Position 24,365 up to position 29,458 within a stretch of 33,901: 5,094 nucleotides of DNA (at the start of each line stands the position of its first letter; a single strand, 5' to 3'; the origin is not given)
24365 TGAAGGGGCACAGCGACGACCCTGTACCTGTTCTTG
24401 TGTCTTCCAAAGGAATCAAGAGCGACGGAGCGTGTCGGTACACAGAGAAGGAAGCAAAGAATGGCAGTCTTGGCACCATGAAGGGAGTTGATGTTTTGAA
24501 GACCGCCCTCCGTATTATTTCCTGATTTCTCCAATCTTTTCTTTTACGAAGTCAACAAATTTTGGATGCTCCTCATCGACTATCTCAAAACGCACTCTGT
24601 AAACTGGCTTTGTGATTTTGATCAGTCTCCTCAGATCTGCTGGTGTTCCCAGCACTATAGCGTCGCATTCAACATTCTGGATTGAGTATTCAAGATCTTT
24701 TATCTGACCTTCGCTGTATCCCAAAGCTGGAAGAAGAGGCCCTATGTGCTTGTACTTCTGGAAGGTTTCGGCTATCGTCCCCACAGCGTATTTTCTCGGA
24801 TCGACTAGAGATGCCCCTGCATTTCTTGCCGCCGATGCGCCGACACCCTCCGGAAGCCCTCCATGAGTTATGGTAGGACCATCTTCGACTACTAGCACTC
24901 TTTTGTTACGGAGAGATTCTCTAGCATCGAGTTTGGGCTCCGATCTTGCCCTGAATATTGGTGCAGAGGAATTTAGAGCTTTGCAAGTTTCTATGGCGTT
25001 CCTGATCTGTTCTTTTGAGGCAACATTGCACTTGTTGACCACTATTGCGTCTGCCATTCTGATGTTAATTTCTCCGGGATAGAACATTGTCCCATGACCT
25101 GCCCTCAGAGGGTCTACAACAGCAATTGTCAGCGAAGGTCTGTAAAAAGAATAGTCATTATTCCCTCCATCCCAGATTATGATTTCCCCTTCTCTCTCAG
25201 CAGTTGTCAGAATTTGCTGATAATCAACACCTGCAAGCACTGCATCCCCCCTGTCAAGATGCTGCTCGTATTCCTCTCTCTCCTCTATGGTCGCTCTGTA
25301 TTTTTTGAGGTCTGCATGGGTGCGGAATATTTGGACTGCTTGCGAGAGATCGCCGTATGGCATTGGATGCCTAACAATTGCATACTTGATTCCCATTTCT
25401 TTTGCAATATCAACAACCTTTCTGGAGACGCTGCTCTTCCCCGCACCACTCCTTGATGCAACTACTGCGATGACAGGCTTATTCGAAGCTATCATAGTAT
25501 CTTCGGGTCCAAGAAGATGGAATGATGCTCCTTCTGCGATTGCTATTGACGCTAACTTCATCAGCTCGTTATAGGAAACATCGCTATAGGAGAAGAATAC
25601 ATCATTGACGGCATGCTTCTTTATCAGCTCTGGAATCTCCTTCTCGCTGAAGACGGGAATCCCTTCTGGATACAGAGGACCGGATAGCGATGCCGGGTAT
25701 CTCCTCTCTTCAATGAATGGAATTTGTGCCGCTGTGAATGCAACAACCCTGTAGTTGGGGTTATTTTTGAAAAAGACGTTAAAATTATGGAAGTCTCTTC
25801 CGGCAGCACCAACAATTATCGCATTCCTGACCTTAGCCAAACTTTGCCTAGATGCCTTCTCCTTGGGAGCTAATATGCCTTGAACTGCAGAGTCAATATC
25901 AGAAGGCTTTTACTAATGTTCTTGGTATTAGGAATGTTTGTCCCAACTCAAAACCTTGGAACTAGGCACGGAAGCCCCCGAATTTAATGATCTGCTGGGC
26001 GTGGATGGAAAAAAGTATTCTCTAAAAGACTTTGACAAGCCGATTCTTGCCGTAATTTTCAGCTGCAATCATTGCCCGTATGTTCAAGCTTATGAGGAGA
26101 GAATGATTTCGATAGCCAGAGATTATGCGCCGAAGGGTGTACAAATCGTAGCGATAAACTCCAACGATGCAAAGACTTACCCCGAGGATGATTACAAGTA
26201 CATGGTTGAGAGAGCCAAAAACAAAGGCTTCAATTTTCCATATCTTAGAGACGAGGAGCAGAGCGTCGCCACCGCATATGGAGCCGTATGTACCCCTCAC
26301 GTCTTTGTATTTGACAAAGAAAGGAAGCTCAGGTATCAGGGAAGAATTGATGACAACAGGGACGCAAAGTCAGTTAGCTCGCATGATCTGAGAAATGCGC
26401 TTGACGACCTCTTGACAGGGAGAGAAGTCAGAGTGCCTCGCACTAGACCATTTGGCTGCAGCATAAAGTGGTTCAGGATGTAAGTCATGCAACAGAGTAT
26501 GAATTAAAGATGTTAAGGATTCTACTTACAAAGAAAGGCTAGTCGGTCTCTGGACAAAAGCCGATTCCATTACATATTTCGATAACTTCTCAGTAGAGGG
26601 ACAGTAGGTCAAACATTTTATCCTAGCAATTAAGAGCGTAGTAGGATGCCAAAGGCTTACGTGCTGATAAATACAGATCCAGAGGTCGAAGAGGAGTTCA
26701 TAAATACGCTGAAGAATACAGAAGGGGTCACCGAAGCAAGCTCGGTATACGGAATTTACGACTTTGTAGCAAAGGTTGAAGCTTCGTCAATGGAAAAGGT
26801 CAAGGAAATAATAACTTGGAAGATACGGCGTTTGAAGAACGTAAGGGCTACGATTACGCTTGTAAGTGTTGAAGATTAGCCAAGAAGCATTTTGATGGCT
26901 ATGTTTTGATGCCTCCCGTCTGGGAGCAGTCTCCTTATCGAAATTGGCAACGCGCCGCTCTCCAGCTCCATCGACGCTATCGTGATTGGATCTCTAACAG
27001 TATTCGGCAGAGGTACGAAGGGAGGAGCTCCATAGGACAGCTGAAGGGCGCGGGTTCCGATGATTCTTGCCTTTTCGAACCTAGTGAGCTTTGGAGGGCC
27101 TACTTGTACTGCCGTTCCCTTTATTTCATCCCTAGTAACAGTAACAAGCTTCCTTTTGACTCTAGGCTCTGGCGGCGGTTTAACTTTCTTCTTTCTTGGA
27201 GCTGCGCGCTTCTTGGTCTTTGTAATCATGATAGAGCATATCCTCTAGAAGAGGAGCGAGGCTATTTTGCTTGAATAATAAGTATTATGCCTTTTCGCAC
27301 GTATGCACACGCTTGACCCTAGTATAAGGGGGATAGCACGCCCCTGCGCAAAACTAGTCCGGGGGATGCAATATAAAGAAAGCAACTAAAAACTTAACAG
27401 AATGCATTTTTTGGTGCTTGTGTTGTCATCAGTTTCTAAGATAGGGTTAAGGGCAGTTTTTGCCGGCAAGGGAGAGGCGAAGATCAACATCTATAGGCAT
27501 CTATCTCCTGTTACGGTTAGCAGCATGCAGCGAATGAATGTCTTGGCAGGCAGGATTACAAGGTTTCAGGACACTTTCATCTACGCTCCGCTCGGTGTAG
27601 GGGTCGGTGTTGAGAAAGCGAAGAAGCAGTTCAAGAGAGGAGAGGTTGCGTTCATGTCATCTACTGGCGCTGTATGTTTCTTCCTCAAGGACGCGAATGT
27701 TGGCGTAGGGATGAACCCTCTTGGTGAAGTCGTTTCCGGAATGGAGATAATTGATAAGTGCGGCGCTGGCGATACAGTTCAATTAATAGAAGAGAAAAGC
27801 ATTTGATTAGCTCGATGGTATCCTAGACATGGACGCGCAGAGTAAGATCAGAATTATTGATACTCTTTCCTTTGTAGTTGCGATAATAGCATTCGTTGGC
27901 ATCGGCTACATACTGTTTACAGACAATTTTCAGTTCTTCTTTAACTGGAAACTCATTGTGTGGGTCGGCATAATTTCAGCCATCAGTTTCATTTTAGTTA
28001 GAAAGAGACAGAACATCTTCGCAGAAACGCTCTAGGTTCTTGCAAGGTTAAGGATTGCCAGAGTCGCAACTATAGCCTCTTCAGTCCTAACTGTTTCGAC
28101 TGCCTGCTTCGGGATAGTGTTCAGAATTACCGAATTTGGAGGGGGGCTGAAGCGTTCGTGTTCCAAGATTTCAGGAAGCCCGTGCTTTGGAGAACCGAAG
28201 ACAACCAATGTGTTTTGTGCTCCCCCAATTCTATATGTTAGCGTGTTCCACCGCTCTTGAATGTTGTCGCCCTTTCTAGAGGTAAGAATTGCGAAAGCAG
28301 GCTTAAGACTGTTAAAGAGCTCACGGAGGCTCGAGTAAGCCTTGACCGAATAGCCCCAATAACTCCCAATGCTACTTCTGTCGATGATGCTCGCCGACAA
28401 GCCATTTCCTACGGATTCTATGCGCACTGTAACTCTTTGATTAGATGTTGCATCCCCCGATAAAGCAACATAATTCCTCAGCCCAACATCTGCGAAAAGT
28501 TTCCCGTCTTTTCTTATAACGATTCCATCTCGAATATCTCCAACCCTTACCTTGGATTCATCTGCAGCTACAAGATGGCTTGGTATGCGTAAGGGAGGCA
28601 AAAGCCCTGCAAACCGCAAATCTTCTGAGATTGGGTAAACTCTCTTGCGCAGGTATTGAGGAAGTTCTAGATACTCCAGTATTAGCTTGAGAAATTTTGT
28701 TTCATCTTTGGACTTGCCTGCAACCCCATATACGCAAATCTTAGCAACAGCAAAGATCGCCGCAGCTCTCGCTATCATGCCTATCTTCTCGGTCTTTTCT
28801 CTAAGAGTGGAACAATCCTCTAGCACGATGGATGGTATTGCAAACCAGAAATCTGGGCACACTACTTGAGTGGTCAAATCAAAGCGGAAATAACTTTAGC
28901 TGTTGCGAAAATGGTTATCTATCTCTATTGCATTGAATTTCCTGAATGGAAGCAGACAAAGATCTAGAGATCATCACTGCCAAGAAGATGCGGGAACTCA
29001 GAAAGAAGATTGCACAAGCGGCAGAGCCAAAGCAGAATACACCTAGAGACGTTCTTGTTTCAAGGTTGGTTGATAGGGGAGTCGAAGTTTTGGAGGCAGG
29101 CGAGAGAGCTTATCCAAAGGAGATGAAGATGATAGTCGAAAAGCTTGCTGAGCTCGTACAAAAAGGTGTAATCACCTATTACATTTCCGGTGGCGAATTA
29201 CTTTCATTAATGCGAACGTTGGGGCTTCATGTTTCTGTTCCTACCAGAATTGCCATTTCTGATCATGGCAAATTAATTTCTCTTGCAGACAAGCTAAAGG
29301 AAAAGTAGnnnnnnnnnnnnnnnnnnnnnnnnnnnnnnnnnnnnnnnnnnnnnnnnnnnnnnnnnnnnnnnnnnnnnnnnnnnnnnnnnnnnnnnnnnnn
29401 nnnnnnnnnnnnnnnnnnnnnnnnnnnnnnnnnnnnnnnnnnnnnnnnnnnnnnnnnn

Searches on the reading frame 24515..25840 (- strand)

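Call 55: search_protein_families(library=pfam, proteins=[window:24515-25840:-])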
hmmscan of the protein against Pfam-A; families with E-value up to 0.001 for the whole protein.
window:24515-25840:- (441 aa): 1 family
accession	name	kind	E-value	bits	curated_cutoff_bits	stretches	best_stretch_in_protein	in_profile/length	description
PF02492.25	cobW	-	6.7e-05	23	20.7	0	234-296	114-179/180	CobW/HypB/UreG, nucleotide-binding domain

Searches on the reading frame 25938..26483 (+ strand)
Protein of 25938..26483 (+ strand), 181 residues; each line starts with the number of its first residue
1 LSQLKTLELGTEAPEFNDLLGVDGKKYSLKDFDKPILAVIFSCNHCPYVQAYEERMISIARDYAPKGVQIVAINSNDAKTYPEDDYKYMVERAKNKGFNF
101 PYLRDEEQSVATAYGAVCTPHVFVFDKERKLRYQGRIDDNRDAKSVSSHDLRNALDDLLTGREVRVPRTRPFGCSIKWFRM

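Call 12: search_protein_families(library=pfam, proteins=[window:25938-26483:+])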
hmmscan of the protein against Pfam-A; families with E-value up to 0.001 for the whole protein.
window:25938-26483:+ (181 aa): 5 families
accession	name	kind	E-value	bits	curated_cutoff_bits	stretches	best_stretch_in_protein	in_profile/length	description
PF08534.16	Redoxin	-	5.3e-19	68.9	26.6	1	10-145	3-140/148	Redoxin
PF00578.27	AhpC-TSA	-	5.5e-19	68.8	26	1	10-133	2-123/124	AhpC/TSA family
PF13905.12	Thioredoxin_8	-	8.3e-08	32.9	27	1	36-130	3-93/94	Thioredoxin-like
PF13098.12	Thioredoxin_2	-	5.4e-06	27.1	27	1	36-138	7-96/104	Thioredoxin-like domain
PF20029.6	DUF6436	-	0.00079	19.6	27.3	0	69-174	23-129/133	Domain of unknown function (DUF6436)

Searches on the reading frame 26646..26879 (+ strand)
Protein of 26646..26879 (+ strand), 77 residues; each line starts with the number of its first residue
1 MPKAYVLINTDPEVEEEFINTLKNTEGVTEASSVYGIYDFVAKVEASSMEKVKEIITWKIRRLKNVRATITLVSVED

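Call 12: search_protein_families(library=pfam, proteins=[window:26646-26879:+])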
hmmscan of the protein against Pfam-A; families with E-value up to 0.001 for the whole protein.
window:26646-26879:+ (77 aa): 1 family
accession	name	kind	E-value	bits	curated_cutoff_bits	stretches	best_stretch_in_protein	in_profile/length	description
PF01037.27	AsnC_trans_reg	-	6.4e-13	48.8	25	1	6-75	1-71/73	Lrp/AsnC ligand binding domain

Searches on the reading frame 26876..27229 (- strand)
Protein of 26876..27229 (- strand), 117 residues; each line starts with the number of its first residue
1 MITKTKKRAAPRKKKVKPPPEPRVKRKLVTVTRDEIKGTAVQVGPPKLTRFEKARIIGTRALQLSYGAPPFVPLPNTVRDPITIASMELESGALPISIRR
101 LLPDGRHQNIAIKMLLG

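Call 11: search_protein_families(library=pfam, proteins=[window:26876-27229:-])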
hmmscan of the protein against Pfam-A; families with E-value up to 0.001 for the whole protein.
window:26876-27229:- (117 aa): 1 family
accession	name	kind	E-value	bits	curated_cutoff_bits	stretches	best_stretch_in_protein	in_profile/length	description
PF01192.27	RNA_pol_Rpb6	-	1e-09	38.7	26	1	46-96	5-53/53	RNA polymerase Rpb6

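Call 44: find_encoding_contigs(protein=window:26876-27229:-, flank=4000, max_places=8)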
Protein window:26876-27229:- (117 aa): 2 contigs read that carry it; 2 places shown.
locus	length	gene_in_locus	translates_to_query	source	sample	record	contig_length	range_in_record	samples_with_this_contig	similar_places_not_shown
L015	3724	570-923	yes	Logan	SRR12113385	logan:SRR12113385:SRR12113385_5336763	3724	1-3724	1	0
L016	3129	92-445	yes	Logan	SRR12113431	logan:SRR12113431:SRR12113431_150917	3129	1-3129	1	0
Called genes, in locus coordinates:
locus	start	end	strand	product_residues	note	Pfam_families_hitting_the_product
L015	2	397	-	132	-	?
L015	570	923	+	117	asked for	PF01192:RNA_pol_Rpb6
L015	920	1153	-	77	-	PF01037:AsnC_trans_reg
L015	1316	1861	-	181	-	PF00578:AhpC-TSA, PF08534:Redoxin, PF13905:Thioredoxin_8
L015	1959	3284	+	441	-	-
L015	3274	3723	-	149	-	?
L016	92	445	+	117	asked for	PF01192:RNA_pol_Rpb6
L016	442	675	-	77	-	PF01037:AsnC_trans_reg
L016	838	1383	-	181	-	PF00578:AhpC-TSA, PF08534:Redoxin, PF13905:Thioredoxin_8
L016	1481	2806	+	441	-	-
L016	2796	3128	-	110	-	?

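Call 45: find_homologous_proteins(query=window:26876-27229:-, max_evalue=1e-25)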
Query window:26876-27229:- (117 aa): 18 proteins with E <= 1e-25 among 777 candidates.
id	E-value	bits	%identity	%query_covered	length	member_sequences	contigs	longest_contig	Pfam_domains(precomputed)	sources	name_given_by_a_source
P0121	6.0e-67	241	100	100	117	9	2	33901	PF01192.28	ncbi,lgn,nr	ncbi:MAG: DNA-directed RNA polymerase subunit K [Thaumarchaeota archaeon]|nr:DNA-directed RNA polyme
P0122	2.1e-61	223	91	100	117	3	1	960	PF01192.28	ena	-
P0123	9.8e-49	182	82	81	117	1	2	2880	PF01192.28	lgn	-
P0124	1.1e-46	176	87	74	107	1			PF01192.28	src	-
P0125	4.2e-45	171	74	100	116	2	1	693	PF01192.28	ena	-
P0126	4.7e-45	170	74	100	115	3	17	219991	PF01192.28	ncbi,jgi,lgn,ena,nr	ncbi:MAG: DNA-directed RNA polymerase subunit K [Thaumarchaeota archaeon]|nr:DNA-directed RNA polyme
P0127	4.7e-44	167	70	100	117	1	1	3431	PF01192.28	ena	-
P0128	1.7e-43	165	72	100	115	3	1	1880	PF01192.28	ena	-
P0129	4.1e-41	158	71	100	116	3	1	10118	PF01192.28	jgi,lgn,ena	-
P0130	5.7e-41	157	76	79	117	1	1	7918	PF01192.28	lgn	-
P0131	6.4e-29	119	59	96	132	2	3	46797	PF01192.28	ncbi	ncbi:MAG: DNA-directed RNA polymerase subunit K [Conexivisphaerales archaeon]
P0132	1.5e-26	111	71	65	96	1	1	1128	PF01192.28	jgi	-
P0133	2.4e-26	110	67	69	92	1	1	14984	PF01192.28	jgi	jgi:DNA-directed RNA polymerase I, II, and III subunit RPABC2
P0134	3.1e-26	110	68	65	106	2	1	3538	PF01192.28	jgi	jgi:DNA-directed RNA polymerase I, II, and III subunit RPABC2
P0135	3.4e-26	110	68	66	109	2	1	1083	PF01192.28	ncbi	-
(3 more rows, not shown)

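Call 46: find_encoding_contigs(protein=P0122, flank=3000, max_places=3)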
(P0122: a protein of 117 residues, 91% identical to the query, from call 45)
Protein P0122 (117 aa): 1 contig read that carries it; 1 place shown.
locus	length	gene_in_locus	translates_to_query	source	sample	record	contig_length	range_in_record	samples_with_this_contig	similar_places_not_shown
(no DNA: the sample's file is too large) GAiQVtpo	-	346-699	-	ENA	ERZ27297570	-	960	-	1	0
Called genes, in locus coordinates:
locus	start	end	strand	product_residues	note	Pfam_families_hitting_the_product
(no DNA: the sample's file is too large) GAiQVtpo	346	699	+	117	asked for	PF01192:RNA_pol_Rpb6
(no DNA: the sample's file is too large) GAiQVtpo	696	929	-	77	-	PF01037:AsnC_trans_reg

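Call 47: find_encoding_contigs(protein=P0123, flank=3000, max_places=3)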
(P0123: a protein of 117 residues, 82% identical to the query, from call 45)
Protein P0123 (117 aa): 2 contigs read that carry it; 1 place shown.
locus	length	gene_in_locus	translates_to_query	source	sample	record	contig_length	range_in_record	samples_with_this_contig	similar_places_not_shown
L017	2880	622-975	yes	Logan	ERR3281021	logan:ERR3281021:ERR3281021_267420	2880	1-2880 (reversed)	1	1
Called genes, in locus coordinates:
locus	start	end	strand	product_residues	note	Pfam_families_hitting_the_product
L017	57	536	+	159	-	-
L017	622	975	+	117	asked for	PF01192:RNA_pol_Rpb6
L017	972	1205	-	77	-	PF01037:AsnC_trans_reg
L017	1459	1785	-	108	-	PF14213:DUF4325 (weak)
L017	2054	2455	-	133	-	-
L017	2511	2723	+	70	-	-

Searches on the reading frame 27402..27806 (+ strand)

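Call 11: search_protein_families(library=pfam, proteins=[window:27402-27806:+])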
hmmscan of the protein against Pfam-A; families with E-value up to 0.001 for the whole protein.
window:27402-27806:+ (134 aa): 2 families
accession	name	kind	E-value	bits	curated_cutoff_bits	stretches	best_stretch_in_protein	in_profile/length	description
PF18050.6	Cyclophil_like2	-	0.00031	21.2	22.7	1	66-119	45-102/115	Cyclophilin-like family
PF04126.18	Cyclophil_like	-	0.00069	19.9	27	1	23-127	9-118/120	Cyclophilin-like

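Call 91: search_protein_families(library=ncbifam, proteins=[window:27402-27806:+], max_evalue=1)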
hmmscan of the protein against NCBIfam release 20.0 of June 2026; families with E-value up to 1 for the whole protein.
window:27402-27806:+ (134 aa): 0 families

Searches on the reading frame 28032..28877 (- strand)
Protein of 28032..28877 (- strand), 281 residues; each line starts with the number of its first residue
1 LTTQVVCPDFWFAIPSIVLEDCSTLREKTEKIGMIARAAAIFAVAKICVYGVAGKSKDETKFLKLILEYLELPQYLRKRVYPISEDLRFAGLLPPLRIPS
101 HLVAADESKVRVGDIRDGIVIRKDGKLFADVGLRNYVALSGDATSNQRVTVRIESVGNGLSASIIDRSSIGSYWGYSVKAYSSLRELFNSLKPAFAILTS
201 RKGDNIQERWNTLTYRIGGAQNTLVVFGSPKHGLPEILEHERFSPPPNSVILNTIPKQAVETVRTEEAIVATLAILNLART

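Call 55: search_protein_families(library=pfam, proteins=[window:28032-28877:-])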
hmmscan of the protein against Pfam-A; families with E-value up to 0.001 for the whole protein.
window:28032-28877:- (281 aa): 2 families
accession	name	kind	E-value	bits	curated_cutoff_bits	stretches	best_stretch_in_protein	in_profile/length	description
PF02598.22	Methyltrn_RNA_3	-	2.1e-55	188.7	27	1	12-276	4-302/302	Putative RNA methyltransferase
PF00588.24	SpoU_methylase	-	0.00012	22.6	29.7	0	166-236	46-110/142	SpoU rRNA Methylase family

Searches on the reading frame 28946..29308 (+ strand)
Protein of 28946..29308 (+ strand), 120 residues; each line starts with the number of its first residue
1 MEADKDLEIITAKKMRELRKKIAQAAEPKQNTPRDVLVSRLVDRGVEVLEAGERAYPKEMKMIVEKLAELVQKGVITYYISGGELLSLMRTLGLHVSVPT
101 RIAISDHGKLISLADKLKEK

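Call 12: search_protein_families(library=pfam, proteins=[window:28946-29308:+])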
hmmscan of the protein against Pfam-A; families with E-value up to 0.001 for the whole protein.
window:28946-29308:+ (120 aa): 1 family
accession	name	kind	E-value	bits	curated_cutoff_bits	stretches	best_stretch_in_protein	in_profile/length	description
PF01984.25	dsDNA_bind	-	0.00026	21.7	26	1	12-93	3-93/106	Double-stranded DNA-binding domain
